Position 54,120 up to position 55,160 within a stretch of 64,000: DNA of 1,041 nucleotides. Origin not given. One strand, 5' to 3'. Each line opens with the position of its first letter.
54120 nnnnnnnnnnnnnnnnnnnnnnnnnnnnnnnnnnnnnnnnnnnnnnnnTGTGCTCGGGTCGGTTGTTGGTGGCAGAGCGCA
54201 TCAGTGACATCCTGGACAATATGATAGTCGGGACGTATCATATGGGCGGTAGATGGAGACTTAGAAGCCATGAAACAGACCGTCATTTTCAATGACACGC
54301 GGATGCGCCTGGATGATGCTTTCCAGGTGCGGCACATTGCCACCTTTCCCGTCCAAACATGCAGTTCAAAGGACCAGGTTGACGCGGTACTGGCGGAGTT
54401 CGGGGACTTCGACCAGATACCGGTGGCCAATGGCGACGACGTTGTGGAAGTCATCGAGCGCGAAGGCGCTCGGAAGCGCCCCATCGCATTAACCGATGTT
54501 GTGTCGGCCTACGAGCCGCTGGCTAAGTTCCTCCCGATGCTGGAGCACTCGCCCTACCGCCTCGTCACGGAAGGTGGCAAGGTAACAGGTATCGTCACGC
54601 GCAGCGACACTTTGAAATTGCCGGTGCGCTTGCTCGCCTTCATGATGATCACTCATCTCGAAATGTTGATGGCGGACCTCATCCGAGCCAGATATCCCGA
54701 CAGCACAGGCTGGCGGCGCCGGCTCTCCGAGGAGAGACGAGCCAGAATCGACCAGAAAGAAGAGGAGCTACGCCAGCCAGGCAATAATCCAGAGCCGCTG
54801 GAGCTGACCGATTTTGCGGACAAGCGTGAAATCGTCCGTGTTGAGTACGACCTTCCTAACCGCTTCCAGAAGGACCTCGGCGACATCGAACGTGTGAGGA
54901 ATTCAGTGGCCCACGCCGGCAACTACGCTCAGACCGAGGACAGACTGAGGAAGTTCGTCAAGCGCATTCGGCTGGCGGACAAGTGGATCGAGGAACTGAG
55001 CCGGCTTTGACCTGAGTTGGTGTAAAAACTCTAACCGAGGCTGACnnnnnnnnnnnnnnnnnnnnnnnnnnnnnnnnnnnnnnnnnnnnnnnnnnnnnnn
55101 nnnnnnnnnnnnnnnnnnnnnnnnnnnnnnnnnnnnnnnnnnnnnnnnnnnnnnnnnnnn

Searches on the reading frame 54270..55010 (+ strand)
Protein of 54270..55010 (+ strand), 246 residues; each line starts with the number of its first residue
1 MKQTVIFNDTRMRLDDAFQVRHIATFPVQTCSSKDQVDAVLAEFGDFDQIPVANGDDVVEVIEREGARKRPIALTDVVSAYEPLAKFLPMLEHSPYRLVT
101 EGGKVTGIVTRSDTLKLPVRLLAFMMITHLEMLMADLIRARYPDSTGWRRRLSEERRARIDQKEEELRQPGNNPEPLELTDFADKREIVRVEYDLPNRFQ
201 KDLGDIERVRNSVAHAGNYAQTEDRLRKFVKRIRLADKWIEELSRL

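Call 7: search_protein_families(library=pfam, proteins=[window:54270-55010:+], max_evalue=0.01)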
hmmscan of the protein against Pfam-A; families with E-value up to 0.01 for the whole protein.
window:54270-55010:+ (246 aa): 1 family
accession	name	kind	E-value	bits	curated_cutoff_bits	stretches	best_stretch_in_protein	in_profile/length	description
PF00571.33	CBS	-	2.1e-06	28.4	24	1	77-116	11-53/57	CBS domain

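Call 8: search_protein_families(library=padloc, proteins=[window:54270-55010:+], max_evalue=0.01)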
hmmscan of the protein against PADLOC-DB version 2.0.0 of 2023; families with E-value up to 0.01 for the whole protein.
window:54270-55010:+ (246 aa): 0 families

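Call 59: search_protein_families(library=ncbifam, proteins=[window:54270-55010:+], max_evalue=0.01)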
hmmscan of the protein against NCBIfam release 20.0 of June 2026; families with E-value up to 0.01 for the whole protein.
window:54270-55010:+ (246 aa): 0 families
